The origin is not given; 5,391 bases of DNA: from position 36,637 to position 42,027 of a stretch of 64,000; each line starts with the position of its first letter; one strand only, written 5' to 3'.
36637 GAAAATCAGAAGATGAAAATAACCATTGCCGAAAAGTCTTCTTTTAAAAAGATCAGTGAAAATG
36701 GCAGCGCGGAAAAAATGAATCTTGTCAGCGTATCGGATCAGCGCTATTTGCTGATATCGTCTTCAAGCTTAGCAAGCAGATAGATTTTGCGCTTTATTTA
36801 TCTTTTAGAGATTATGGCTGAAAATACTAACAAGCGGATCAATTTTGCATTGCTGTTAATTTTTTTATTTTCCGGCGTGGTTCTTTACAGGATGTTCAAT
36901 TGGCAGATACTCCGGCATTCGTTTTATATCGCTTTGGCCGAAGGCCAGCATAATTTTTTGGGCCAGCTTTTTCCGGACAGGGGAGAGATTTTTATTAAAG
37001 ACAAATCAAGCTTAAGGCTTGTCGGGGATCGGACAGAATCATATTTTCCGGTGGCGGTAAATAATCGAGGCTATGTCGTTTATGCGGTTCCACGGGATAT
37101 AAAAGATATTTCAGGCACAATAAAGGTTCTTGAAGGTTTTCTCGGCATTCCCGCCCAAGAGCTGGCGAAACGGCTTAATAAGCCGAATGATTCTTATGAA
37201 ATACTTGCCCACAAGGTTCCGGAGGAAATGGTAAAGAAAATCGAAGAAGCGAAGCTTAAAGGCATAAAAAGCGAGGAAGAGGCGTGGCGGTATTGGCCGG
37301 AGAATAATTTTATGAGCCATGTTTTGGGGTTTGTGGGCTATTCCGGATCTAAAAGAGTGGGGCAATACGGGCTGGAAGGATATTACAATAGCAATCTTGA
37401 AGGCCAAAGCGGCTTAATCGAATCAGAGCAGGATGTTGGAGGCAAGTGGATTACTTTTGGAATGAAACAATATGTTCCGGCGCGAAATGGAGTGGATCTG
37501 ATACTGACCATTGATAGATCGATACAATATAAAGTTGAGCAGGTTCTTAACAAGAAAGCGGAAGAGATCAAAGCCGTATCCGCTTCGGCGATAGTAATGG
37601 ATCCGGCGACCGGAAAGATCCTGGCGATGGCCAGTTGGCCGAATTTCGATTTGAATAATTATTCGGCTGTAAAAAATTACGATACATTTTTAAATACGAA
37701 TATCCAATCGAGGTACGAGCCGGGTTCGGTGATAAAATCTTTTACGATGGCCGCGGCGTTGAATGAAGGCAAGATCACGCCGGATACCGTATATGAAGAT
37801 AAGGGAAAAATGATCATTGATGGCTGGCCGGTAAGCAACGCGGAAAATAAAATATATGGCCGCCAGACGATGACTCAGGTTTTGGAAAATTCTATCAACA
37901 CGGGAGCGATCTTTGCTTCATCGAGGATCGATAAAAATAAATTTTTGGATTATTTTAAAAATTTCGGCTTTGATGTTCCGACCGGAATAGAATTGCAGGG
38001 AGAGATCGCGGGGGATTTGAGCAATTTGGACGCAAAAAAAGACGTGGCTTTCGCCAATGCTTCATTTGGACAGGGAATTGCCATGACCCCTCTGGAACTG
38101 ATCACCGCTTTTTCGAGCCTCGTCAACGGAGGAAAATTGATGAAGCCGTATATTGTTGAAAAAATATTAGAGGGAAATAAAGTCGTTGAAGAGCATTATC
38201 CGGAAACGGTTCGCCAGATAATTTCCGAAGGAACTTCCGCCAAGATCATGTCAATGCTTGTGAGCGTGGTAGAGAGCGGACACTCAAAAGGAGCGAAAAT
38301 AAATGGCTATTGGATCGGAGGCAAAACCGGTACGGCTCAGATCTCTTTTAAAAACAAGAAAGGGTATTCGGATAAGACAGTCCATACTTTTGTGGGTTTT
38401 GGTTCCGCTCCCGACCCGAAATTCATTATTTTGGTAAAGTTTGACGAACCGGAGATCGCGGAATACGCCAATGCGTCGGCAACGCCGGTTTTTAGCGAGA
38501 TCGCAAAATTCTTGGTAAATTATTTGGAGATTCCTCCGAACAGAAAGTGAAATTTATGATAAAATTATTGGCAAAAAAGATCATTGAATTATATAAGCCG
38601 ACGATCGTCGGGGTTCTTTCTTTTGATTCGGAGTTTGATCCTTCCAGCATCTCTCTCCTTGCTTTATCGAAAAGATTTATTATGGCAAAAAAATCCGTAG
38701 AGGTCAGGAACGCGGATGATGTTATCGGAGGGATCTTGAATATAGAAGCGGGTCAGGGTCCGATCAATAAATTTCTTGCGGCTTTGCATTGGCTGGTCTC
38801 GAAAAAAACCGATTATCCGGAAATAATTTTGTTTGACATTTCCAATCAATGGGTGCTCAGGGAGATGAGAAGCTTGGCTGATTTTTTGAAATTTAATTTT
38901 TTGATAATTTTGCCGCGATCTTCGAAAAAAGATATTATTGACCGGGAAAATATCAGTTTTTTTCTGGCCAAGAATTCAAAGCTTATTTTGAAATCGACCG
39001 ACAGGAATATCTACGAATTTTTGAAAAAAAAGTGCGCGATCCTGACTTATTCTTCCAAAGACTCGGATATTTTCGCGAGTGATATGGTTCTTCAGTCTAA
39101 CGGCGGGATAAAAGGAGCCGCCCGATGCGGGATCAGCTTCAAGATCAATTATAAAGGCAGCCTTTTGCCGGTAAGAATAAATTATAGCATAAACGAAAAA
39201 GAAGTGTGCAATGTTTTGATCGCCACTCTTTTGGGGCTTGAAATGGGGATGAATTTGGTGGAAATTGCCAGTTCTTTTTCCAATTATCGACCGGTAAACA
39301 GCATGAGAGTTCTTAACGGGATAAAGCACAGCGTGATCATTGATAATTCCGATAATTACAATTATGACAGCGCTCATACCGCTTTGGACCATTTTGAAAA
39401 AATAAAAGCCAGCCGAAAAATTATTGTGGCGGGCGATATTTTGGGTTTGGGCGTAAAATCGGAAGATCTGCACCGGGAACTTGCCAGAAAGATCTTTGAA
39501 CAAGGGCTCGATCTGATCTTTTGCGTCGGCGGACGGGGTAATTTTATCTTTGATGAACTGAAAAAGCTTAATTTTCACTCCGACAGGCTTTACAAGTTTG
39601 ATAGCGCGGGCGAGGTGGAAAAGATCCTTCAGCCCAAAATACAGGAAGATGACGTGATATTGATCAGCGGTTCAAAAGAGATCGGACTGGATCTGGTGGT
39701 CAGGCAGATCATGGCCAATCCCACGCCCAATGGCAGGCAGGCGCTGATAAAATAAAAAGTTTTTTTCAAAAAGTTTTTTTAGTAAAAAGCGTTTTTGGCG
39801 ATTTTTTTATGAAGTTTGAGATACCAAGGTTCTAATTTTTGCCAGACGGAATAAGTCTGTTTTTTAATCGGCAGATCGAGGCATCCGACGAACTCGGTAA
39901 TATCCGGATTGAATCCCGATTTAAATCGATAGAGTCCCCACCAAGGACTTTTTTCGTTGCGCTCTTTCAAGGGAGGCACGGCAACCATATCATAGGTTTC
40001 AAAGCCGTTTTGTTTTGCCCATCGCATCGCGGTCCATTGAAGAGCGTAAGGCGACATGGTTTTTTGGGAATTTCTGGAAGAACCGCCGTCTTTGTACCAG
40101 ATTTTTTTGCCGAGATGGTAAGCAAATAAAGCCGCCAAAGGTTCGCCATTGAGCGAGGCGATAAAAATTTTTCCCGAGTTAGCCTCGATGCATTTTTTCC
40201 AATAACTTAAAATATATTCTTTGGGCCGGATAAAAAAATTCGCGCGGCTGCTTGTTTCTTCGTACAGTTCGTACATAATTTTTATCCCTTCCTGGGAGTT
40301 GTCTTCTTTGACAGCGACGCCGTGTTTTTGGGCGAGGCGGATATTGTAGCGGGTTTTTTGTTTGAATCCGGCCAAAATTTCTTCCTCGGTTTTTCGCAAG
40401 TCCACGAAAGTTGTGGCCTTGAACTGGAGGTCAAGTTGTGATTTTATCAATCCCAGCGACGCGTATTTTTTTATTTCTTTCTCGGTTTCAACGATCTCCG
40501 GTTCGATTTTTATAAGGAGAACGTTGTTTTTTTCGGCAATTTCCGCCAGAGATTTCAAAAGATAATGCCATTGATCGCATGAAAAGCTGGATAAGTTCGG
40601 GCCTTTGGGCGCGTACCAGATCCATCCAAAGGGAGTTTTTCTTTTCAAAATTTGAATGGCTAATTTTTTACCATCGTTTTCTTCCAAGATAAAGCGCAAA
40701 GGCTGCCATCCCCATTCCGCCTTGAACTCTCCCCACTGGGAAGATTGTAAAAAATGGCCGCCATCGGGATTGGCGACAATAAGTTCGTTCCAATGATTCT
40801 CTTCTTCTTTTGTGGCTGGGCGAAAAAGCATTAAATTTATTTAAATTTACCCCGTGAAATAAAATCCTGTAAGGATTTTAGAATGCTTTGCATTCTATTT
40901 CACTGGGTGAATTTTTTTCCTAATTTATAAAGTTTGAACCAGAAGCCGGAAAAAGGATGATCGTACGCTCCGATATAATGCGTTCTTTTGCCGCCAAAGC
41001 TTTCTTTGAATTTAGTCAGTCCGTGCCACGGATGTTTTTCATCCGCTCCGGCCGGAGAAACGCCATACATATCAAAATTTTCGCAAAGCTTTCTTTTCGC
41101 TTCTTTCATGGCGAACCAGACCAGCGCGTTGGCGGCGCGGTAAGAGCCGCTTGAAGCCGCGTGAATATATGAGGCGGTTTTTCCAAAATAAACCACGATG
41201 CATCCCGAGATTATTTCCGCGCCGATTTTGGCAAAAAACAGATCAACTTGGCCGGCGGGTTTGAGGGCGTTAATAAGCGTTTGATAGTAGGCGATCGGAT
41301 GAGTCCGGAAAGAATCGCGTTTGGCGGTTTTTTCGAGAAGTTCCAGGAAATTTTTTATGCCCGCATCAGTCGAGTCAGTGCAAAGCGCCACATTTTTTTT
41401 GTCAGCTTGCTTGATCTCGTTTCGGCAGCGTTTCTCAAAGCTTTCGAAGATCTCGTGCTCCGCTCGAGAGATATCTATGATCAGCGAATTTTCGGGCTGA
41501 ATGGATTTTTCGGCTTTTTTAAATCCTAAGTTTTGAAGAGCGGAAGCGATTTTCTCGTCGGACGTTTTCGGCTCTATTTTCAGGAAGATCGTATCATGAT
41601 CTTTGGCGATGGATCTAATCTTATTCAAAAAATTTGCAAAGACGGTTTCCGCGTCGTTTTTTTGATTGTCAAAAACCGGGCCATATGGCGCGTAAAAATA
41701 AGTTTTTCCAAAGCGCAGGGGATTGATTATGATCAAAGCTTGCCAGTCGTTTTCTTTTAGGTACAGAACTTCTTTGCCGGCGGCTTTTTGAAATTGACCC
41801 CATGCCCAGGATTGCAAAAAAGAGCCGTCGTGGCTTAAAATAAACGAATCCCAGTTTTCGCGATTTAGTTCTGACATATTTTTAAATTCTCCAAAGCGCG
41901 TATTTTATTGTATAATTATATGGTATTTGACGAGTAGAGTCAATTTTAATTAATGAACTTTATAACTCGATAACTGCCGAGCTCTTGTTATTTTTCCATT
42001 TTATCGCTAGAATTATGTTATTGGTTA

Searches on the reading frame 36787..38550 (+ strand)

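Call 90: search_protein_families(library=pfam, proteins=[window:36787-38550:+], max_evalue=0.001)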
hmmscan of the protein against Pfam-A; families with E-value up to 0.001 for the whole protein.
window:36787-38550:+ (587 aa): 2 families
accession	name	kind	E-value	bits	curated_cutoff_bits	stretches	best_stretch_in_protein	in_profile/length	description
PF00905.27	Transpeptidase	-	1.3e-70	238.4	22.1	1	267-573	2-298/299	Penicillin binding protein transpeptidase domain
PF03717.20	PBP_dimer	-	1.1e-15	58.9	24.4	1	88-222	16-176/180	Penicillin-binding Protein dimerisation domain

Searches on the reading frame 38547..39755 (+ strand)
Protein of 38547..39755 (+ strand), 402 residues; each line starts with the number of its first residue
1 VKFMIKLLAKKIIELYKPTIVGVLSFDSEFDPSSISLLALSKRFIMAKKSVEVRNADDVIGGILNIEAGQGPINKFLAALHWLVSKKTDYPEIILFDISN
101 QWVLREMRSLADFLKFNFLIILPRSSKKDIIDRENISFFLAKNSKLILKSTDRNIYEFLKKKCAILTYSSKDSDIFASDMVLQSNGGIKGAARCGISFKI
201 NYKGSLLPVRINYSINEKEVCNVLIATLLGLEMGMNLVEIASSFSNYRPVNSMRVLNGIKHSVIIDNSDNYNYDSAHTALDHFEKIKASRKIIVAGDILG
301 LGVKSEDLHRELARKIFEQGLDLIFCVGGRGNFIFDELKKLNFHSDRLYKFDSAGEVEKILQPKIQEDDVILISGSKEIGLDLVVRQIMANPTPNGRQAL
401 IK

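Call 91: search_protein_families(library=pfam, proteins=[window:38547-39755:+], max_evalue=0.001)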
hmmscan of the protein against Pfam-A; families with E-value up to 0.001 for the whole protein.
window:38547-39755:+ (402 aa): 1 family
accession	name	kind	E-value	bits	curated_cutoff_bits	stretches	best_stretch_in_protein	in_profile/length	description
PF02875.26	Mur_ligase_C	-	2e-10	42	28.4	1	261-376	11-126/127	Mur ligase, glutamate ligase domain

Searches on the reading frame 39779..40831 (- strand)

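Call 91: search_protein_families(library=pfam, proteins=[window:39779-40831:-], max_evalue=0.001)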
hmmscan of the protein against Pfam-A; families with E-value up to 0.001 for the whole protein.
window:39779-40831:- (350 aa): 2 families
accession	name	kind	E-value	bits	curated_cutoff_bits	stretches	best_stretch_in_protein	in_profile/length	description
PF02388.22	FemAB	-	3.4e-41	141.9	24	3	231-332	307-403/406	FemAB family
PF13480.13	Acetyltransf_6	-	3.2e-12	47.2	22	1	157-284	4-136/143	Acetyltransferase (GNAT) domain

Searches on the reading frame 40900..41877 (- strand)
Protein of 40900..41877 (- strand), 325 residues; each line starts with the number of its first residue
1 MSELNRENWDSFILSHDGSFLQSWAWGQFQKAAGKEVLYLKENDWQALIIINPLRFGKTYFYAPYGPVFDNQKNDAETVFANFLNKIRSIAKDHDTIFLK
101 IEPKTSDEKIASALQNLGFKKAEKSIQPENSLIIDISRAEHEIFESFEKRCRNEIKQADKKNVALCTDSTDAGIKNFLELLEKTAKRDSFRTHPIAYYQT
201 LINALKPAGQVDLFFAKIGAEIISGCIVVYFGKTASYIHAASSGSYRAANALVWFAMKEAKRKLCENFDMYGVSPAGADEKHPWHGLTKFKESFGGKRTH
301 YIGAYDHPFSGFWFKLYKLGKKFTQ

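Call 91: search_protein_families(library=pfam, proteins=[window:40900-41877:-], max_evalue=0.001)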
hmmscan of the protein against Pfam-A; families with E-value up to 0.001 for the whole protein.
window:40900-41877:- (325 aa): 2 families
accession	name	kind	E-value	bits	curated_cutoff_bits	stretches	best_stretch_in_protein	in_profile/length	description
PF02388.22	FemAB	-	4.3e-38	131.7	24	2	5-217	2-237/406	FemAB family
PF13480.13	Acetyltransf_6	-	3.2e-10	40.8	22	1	148-272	4-136/143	Acetyltransferase (GNAT) domain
